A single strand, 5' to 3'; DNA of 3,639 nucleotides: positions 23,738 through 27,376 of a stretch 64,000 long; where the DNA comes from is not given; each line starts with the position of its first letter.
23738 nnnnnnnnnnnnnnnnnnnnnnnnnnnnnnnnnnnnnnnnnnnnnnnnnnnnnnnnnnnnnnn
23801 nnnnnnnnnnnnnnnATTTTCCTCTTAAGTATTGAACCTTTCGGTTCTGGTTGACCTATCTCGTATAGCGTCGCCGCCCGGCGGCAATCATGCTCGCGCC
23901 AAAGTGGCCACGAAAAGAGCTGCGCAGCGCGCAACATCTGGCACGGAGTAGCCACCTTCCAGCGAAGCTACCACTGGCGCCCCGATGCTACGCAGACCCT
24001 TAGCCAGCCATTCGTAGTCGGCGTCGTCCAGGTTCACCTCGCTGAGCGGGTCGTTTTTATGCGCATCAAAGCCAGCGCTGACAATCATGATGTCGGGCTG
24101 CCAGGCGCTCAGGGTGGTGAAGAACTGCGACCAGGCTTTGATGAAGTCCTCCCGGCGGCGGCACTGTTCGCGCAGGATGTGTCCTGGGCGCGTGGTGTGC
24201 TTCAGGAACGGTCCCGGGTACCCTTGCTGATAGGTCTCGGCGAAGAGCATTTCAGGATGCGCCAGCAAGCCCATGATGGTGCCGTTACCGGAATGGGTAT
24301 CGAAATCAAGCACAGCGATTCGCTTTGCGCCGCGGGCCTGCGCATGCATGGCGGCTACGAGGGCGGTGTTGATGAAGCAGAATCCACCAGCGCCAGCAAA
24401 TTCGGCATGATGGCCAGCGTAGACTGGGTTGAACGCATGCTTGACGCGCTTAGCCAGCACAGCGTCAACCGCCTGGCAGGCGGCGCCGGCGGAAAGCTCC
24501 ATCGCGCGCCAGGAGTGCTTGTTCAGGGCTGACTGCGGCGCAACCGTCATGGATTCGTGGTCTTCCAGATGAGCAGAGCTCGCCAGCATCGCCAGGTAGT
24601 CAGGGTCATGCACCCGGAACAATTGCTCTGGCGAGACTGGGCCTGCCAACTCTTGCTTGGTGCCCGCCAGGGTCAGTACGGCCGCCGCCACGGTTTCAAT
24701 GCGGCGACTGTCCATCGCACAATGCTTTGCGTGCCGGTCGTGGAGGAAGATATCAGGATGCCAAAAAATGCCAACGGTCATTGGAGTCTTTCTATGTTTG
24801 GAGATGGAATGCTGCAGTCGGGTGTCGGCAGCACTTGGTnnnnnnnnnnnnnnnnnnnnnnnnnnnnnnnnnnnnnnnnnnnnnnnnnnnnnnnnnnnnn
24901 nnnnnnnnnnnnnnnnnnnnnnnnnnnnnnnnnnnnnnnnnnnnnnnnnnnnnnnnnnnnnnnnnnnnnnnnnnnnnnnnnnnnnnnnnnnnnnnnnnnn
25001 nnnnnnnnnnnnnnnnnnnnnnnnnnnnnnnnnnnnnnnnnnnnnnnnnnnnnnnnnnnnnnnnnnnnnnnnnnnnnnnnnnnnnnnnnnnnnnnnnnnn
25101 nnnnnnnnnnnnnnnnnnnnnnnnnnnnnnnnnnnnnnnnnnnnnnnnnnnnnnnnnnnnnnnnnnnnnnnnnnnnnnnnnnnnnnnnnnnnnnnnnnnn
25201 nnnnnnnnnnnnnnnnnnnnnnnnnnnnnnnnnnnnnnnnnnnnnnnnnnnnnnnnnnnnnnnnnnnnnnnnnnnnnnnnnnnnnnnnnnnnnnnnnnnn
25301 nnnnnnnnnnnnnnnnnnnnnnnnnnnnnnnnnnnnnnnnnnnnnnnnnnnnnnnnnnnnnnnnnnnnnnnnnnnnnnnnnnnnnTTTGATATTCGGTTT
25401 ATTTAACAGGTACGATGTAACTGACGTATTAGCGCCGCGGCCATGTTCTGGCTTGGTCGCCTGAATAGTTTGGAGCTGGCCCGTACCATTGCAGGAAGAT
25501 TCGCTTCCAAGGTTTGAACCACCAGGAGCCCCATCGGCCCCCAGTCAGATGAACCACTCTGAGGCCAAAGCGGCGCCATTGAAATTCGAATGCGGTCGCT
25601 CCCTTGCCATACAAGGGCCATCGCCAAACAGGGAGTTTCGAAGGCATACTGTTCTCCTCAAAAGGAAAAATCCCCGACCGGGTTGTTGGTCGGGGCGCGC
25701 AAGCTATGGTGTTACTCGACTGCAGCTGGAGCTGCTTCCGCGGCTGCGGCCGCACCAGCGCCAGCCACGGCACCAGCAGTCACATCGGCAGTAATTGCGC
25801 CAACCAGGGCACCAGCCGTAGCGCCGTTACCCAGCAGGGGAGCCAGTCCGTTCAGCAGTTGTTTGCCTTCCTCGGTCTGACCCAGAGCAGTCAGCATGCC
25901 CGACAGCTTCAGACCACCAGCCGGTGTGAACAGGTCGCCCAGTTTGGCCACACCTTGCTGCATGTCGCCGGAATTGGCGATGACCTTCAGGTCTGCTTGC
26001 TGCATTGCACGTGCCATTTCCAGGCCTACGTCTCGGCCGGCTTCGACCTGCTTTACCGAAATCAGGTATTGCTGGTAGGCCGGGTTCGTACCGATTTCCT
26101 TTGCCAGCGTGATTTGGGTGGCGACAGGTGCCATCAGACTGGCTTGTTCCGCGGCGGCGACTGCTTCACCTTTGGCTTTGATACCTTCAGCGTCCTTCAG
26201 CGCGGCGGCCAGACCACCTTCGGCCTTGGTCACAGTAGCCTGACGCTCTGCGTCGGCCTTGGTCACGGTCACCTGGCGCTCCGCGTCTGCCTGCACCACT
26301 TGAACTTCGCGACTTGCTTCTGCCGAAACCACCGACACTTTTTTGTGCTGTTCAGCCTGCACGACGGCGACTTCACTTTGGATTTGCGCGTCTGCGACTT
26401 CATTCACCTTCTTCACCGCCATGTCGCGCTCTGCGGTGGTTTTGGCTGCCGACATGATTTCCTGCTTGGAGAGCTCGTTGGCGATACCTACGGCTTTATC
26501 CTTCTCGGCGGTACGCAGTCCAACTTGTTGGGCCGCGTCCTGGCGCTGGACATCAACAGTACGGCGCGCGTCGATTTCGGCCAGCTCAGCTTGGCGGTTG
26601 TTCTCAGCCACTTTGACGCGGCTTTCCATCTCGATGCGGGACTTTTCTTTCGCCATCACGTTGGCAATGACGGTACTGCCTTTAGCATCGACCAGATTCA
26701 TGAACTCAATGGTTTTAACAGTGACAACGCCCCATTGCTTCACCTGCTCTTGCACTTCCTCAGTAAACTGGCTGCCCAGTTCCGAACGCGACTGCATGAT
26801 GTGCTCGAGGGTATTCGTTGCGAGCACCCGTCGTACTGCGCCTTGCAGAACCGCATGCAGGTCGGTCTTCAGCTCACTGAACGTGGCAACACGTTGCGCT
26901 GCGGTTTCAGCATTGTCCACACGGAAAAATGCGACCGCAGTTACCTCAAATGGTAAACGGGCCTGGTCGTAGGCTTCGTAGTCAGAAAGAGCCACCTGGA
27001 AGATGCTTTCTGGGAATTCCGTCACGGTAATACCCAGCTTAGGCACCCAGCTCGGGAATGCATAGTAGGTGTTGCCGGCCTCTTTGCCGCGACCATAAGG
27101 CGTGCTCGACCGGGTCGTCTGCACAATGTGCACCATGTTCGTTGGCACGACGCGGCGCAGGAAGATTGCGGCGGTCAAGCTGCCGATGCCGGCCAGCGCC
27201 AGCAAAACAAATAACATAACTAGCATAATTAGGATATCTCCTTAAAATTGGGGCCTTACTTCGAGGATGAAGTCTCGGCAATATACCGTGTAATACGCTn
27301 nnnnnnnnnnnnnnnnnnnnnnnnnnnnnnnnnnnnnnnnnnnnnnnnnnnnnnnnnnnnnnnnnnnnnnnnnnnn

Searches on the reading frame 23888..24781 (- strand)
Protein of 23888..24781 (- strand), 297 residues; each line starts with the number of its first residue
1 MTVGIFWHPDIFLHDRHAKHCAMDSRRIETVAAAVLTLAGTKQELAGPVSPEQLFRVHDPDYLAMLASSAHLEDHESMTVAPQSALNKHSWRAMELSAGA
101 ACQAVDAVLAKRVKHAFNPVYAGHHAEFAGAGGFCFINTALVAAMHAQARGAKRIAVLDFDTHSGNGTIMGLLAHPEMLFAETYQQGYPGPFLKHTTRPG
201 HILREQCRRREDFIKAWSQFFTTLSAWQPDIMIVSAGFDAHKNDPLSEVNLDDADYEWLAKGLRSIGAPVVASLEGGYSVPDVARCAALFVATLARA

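Call 78: search_protein_families(library=pfam, proteins=[window:23888-24781:-], max_evalue=0.001)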
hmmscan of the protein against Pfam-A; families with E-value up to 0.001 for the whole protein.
window:23888-24781:- (297 aa): 1 family
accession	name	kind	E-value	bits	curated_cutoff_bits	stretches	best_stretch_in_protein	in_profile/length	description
PF00850.24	Hist_deacetyl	-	6.9e-53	180.4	27.9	1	24-293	4-297/298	Histone deacetylase domain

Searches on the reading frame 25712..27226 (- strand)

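Call 34: search_protein_families(library=pfam, proteins=[window:25712-27226:-], max_evalue=0.001)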
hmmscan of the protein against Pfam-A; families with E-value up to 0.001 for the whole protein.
window:25712-27226:- (504 aa): 1 family
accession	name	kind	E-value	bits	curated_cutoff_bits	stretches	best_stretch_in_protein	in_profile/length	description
PF01145.31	Band_7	-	3.3e-13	50.5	23.6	1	64-209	31-174/176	SPFH domain / Band 7 family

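Call 35: search_protein_families(library=phrogs, proteins=[window:25712-27226:-], max_evalue=0.001)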
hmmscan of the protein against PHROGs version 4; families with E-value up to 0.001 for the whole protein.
window:25712-27226:- (504 aa): 0 families
